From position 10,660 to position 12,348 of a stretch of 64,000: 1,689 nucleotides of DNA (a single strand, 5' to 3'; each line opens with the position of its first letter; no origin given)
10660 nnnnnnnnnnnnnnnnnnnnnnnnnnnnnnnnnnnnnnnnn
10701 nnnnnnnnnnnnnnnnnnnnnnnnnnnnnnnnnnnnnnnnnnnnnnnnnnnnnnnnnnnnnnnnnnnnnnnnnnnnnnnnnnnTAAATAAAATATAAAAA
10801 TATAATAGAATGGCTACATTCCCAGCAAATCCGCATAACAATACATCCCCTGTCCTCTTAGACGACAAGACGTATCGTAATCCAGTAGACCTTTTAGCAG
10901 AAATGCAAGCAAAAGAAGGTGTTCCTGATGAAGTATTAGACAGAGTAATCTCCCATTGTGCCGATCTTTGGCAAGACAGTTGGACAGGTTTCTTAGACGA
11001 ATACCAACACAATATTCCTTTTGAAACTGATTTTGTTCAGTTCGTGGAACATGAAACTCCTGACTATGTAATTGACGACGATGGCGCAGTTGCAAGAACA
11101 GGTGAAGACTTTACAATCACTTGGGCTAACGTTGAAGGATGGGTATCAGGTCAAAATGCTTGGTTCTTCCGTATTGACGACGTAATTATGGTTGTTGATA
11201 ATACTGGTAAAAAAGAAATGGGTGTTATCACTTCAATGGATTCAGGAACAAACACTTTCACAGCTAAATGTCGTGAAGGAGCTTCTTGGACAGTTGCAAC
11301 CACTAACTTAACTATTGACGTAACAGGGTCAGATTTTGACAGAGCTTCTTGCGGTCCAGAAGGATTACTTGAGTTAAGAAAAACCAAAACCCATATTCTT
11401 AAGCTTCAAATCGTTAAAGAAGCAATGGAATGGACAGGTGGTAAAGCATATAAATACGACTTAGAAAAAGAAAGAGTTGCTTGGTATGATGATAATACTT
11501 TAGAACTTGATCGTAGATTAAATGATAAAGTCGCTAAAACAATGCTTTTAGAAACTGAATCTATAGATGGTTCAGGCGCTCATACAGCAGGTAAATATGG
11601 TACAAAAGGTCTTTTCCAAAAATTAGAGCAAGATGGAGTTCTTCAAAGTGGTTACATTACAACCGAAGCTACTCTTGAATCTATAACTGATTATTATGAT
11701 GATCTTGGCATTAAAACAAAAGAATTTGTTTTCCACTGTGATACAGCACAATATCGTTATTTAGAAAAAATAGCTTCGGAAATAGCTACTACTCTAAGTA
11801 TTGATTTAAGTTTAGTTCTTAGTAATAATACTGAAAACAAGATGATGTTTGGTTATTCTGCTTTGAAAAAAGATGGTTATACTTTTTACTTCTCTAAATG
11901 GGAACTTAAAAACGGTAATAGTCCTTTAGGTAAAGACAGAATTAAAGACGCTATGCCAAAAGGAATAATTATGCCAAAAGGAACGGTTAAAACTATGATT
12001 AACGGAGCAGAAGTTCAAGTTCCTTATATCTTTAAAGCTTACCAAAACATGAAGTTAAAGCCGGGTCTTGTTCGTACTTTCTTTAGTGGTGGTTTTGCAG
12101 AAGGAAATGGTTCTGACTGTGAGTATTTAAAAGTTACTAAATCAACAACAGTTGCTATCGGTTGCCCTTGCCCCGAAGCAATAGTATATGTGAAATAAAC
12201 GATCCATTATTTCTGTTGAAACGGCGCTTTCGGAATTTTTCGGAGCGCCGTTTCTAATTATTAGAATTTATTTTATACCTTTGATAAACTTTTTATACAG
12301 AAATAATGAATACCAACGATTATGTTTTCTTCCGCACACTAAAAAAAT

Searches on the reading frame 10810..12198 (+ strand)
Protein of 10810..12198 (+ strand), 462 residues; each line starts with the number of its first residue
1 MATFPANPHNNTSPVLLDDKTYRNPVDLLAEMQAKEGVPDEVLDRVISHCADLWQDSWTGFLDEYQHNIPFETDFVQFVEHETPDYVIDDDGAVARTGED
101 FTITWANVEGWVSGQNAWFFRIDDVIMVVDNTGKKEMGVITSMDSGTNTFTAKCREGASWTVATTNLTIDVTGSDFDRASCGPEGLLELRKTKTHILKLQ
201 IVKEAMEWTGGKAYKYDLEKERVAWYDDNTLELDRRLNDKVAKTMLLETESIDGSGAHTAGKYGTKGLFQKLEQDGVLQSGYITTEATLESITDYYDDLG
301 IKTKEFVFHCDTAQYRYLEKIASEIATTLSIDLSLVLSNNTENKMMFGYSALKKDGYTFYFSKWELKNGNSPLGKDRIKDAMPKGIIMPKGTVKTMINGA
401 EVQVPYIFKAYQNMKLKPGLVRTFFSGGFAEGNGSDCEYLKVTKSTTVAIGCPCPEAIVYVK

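Call 12: search_protein_families(library=phrogs, proteins=[window:10810-12198:+], max_evalue=0.00001)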
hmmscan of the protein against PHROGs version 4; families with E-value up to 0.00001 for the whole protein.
window:10810-12198:+ (462 aa): 1 family
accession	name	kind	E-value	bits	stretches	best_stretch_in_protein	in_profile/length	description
phrog_13704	-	head and packaging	3.1e-35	122.6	1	114-414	101-400/452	virion structural protein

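Call 13: search_dna_similar(query=window:10810-12198:+, collection=phages, mode=protein, max_rows=15)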
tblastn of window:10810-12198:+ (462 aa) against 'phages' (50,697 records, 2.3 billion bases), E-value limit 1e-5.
Records with a match: 87; places in all: 87; records where one place covers at least 80% of the query: 70.
Best place of each record, by identity: <60% 87.
By first word of the organism name: Flavobacterium 68; Cellulophaga 15; Tenacibaculum 2; Maribacter 1; Caudoviricetes 1.
By host as written in the record: Flavobacterium sp. BAL314 68; Cellulophaga sp. HaHa_2_95 4; Tenacibaculum sp. AHE14PA 2; Cellulophaga baltica NN016038 2; Cellulophaga baltica #18 2; Cellulophaga baltica #13 2; Cellulophaga baltica #19 2; Cellulophaga baltica NN016046 2; and 3 more.
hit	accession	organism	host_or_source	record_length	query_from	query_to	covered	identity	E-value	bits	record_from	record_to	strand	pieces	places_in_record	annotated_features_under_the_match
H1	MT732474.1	Tenacibaculum phage Gundel_1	Tenacibaculum sp. AHE14PA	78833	7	462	99%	55.5%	5e-169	532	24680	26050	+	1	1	structural protein | hypothetical protein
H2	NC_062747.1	Tenacibaculum phage Gundel_1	Tenacibaculum sp. AHE14PA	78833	7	462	99%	55.5%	5e-169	532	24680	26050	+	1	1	structural protein | hypothetical protein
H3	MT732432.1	Cellulophaga phage Calle_1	Cellulophaga sp. HaHa_2_95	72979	93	417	70%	27.3%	3e-19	97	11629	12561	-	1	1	structural protein /major capsid protein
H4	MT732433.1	Cellulophaga phage Calle_2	Cellulophaga sp. HaHa_2_95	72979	93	417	70%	27.3%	3e-19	97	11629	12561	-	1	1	structural protein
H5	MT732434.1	Cellulophaga phage Calle_3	Cellulophaga sp. HaHa_2_95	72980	93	417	70%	27.3%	3e-19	97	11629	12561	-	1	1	structural protein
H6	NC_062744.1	Cellulophaga phage Calle_1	Cellulophaga sp. HaHa_2_95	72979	93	417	70%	27.3%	3e-19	97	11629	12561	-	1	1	virion structural protein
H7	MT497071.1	Flavobacterium phage vB_FspP_elemoF_6-3D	Flavobacterium sp. BAL314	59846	57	438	83%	22.7%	1e-7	61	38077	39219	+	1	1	structural protein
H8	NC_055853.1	Flavobacterium phage vB_FspP_elemoF_6-3D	Flavobacterium sp. BAL314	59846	57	438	83%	22.7%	1e-7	61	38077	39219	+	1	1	virion structural protein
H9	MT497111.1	Flavobacterium phage vB_FspP_elemoA_5-9B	Flavobacterium sp. BAL314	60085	57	438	83%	22.7%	1e-7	61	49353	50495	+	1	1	structural protein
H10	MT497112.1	Flavobacterium phage vB_FspP_elemoA_6-5A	Flavobacterium sp. BAL314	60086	57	438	83%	22.7%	1e-7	61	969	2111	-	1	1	structural protein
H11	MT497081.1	Flavobacterium phage vB_FspP_elemoA_11-5C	Flavobacterium sp. BAL314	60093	57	438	83%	22.7%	1e-7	61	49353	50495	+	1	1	structural protein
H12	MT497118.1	Flavobacterium phage vB_FspP_elemoA_7-9C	Flavobacterium sp. BAL314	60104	57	438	83%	22.7%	1e-7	61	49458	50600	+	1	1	structural protein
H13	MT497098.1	Flavobacterium phage vB_FspP_elemoC_15-9A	Flavobacterium sp. BAL314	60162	57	438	83%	22.7%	1e-7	61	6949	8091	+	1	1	structural protein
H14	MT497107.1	Flavobacterium phage vB_FspP_elemoC_3-9B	Flavobacterium sp. BAL314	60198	57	438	83%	22.7%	1e-7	61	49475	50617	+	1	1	structural protein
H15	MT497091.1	Flavobacterium phage vB_FspP_elemoD_13-5B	Flavobacterium sp. BAL314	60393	57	438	83%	22.7%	1e-7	61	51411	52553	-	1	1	structural protein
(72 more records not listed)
